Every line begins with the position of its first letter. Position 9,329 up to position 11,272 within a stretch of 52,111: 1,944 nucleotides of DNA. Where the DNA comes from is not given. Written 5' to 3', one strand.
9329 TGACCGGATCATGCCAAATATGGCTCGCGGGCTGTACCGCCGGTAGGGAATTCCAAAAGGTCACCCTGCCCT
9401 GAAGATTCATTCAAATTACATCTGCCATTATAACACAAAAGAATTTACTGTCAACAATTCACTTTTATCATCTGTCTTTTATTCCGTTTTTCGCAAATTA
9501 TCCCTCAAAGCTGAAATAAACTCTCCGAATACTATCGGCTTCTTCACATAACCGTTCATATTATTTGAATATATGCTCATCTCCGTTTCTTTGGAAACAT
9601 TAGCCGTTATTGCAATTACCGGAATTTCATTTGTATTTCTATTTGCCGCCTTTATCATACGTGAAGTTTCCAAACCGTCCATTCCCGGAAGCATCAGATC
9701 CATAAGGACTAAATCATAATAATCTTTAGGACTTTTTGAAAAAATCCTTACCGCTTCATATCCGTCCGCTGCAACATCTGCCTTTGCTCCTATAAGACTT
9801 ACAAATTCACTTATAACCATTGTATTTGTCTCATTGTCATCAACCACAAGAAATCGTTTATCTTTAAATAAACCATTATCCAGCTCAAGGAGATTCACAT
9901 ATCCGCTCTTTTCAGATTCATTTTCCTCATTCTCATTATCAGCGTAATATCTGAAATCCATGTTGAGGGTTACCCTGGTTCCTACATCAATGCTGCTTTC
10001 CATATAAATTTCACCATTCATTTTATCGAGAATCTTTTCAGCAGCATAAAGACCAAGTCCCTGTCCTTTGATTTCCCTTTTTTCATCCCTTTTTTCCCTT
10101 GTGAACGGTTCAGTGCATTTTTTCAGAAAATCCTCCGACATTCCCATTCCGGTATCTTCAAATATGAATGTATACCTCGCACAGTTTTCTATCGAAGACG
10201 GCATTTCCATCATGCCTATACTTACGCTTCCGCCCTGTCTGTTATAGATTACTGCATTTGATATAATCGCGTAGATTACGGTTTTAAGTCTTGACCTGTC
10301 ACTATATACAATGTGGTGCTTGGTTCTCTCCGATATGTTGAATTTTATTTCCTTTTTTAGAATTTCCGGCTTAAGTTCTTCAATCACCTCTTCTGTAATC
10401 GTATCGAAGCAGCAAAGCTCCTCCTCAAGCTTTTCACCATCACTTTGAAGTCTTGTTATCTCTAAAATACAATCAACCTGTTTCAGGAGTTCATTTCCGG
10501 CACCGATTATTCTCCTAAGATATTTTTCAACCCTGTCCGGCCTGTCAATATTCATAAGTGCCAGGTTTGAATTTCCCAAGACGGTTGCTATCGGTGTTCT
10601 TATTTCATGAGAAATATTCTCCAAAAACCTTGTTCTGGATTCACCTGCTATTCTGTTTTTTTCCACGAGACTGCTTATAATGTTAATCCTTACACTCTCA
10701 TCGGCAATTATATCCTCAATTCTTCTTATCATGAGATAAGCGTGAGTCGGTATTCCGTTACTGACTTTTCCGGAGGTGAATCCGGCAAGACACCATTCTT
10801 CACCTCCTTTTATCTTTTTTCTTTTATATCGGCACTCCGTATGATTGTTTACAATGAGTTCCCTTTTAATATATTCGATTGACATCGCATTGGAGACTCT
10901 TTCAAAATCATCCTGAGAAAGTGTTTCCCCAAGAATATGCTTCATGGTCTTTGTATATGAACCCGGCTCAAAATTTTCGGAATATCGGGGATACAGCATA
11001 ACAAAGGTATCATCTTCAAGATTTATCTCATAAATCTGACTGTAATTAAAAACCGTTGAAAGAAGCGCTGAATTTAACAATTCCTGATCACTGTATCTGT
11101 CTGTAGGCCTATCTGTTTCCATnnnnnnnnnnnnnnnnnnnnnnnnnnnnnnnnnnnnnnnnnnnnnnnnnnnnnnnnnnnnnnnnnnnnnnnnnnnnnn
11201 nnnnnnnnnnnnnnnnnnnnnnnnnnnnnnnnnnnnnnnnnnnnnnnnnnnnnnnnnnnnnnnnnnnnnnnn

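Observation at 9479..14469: TetR regulator, permuted GH3 beta-glucosidase and cytoplasmic hybrid histidine kinase as one tightly coupled operon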

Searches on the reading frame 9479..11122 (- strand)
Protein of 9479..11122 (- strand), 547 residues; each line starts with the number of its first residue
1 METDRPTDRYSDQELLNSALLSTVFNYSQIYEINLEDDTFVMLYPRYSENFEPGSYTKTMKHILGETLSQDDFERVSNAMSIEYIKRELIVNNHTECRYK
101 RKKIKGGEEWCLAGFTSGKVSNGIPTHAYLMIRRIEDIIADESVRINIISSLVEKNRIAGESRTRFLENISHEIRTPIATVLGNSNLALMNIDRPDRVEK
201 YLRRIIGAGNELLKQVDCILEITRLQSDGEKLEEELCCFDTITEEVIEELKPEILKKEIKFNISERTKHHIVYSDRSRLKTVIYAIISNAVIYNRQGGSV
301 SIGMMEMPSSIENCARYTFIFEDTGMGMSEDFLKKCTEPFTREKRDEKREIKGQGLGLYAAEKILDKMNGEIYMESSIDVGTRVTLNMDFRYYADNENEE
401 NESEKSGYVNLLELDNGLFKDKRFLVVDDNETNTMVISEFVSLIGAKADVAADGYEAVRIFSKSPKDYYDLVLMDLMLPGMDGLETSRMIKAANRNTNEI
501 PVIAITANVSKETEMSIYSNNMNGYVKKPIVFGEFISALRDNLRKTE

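Call 3: search_protein_families(library=pfam, proteins=[window:9479-11122:-], max_evalue=0.1)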
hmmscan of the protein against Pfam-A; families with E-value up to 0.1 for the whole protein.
window:9479-11122:- (547 aa): 3 families
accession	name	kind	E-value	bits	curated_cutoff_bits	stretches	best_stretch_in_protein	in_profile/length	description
PF00072.30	Response_reg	-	1.9e-20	73.5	30.2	1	425-539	2-110/111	Response regulator receiver domain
PF02518.31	HATPase_c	-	1.8e-17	64.2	26.4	1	275-390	2-109/111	Histidine kinase-, DNA gyrase B-, and HSP90-like ATPase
PF00512.31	HisKA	-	3.6e-13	49.8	26.9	1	163-227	2-65/66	His Kinase A (phospho-acceptor) domain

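Call 4: search_protein_families(library=ncbifam, proteins=[window:9479-11122:-], max_evalue=0.1)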
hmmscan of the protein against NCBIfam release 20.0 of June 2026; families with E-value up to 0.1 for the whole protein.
window:9479-11122:- (547 aa): 141 families (the best 25 are shown)
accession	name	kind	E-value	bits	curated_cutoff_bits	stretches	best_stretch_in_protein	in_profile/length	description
NF041947.1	LuxQ_Vibrio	equivalog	1.2e-54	185.5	1200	1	161-540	470-836/843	quorum-sensing autoinducer 2 sensor kinase/phosphatase LuxQ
TIGR02956.1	TMAO_torS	equivalog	3.6e-50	171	676.5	1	159-544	460-821/967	TMAO reductase system sensor histidine kinase/response regulator TorS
NF008302.0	PRK11091.1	equivalog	1.2e-47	162.6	838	1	159-540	279-640/779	aerobic respiration two-component sensor histidine kinase ArcB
NF008318.0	PRK11107.1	equivalog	1.4e-43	149.1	890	2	163-400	293-528/920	two-component sensor histidine kinase BarA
NF011874.0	PRK15347.1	equivalog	1.2e-40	139.4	852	2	424-538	693-805/921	two component system sensor kinase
NF008099.0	PRK10841.1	equivalog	3.7e-40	137.5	920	2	139-416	443-715/949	two-component system sensor histidine kinase RcsC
NF038297.2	hybrid_HK_HrmK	equivalog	4.2e-37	128.1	725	1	163-530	235-595/607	hybrid histidine kinase/response regulator HrmK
NF045901.1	HisKinLetSLeg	equivalog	6.3e-36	123.7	1650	2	154-416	282-544/906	two-component system sensor histidine kinase LetS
NF046044.1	PnpS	equivalog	1.8e-35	122.7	400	1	155-388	162-389/390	two-component system histidine kinase PnpS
NF041880.1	EPS_EpsF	equivalog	3.8e-34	118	900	2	152-383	263-484/492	response regulator EpsF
NF033092.0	HK_WalK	equivalog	1.1e-30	106.7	725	1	145-388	355-592/594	cell wall metabolism sensor histidine kinase WalK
NF007420.1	PRK09959.1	equivalog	3.3e-29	101.1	1995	1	151-532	698-1063/1197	acid-sensing system histidine kinase EvgS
NF047874.1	MASE3_PAS_HK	subfamily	7.3e-29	101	560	1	107-408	347-643/655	MASE3 domain-containing sensor histidine kinase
NF041832.1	near_NosP_CTERM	subfamily_domain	2.4e-28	99.3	400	1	159-530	3-357/370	NahK/ErcS family hybrid sensor histidine kinase/response regulator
TIGR02966.1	phoR_proteo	equivalog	1.6e-27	96.5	334.2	1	158-386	109-331/333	phosphate regulon sensor histidine kinase PhoR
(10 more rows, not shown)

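Call 6: find_homologous_proteins(query=window:9479-11122:-)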
Query window:9479-11122:- (547 aa): 6676 proteins with E <= 0.001 among 8000 candidates; the best 120 are listed.
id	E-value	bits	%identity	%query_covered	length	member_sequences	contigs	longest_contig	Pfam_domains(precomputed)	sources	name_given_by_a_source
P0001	0.0e+0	1208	100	100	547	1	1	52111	PF02518.32,PF00512.32,PF00072.31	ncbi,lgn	-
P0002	0.0e+0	1056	86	100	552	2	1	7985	PF02518.32,PF00512.32,PF00072.31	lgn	-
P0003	1.0e-62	231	28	67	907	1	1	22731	PF02518.32,PF00512.32,PF00072.31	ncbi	-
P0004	5.8e-62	228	28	73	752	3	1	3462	PF02518.32,PF00512.32,PF00072.31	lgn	-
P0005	9.2e-62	228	28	73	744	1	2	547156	PF02518.32,PF00512.32,PF00072.31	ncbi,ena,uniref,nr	ncbi:response regulator [uncultured Phascolarctobacterium sp.]|uniref:response regulator n=1 Tax=Pha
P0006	9.6e-62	228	28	73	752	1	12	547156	PF02518.32,PF00512.32,PF00072.31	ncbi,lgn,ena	ncbi:MAG: Sensor histidine kinase RcsC [Phascolarctobacterium sp.]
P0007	1.2e-61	227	28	73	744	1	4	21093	PF02518.32,PF00512.32,PF00072.31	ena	-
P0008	1.3e-61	227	28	73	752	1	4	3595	PF02518.32,PF00512.32,PF00072.31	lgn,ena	-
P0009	1.3e-61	227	29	83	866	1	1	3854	PF02518.32,PF00512.32,PF00072.31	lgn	-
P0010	1.2e-59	221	30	71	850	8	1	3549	PF02518.32,PF00512.32,PF00072.31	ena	-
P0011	9.6e-59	218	29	70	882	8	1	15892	PF02518.32,PF00512.32,PF00072.31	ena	-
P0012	4.5e-58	216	29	98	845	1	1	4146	PF01590.33,PF02518.32,PF00512.32,PF00072.31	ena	-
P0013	6.6e-58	215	29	98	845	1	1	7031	PF01590.33,PF02518.32,PF00512.32,PF00072.31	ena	-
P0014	7.7e-58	215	29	98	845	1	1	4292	PF01590.33,PF02518.32,PF00512.32,PF00072.31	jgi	-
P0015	8.6e-58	215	29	98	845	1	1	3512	PF01590.33,PF02518.32,PF00512.32,PF00072.31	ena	-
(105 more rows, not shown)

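Call 9: find_encoding_contigs(protein=P0002, flank=10000)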
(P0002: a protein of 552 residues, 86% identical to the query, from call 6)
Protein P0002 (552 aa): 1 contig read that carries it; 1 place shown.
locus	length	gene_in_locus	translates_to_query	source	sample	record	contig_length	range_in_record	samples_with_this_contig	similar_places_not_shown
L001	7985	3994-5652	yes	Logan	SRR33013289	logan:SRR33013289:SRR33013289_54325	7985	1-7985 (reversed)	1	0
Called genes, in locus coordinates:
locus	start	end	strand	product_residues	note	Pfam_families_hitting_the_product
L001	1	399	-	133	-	?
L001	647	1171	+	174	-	-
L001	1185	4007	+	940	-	PF01915:Glyco_hydro_3_C, PF14310:Fn3-like, PF00933:Glyco_hydro_3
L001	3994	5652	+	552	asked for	PF00512:HisKA, PF02518:HATPase_c, PF00072:Response_reg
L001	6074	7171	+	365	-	PF00383:dCMP_cyt_deam_1, PF14437:MafB19-deam, PF01872:RibD_C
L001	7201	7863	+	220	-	PF00677:Lum_binding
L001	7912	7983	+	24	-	?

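Call 10: find_encoding_contigs(protein=P0001, flank=10000)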
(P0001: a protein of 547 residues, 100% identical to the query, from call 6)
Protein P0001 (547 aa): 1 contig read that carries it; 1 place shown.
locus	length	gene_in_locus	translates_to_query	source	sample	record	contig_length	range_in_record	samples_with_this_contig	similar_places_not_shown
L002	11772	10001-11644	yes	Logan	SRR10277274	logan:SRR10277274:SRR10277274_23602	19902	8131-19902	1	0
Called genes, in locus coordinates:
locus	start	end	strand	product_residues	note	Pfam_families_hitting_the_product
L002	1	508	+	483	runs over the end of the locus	PF16569:GramPos_pilinBB, PF17802:SpaA, PF00746:Gram_pos_anchor (faint)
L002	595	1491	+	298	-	PF04203:Sortase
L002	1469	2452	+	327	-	-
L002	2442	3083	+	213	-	PF04203:Sortase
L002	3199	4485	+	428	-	PF00171:Aldedh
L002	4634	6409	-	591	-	PF02922:CBM_48, PF22019:GlgB_N, PF00128:Alpha-amylase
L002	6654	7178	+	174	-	-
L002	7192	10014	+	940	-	PF01915:Glyco_hydro_3_C, PF14310:Fn3-like, PF00933:Glyco_hydro_3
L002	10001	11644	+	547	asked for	PF00512:HisKA, PF02518:HATPase_c, PF00072:Response_reg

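Call 41: list_cluster_members(proteins=[window:9479-11122:-, window:11109-13931:-, window:13945-14469:-])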
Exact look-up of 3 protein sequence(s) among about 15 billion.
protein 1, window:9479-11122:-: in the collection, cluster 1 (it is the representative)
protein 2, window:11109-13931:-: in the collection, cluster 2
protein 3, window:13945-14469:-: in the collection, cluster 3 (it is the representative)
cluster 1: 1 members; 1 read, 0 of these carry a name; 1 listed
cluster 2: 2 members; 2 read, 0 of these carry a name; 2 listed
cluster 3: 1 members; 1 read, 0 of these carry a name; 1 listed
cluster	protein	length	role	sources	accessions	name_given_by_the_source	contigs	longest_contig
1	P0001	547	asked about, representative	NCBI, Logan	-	-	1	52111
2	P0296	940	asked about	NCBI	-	-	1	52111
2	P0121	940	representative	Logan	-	-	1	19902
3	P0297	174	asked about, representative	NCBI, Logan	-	-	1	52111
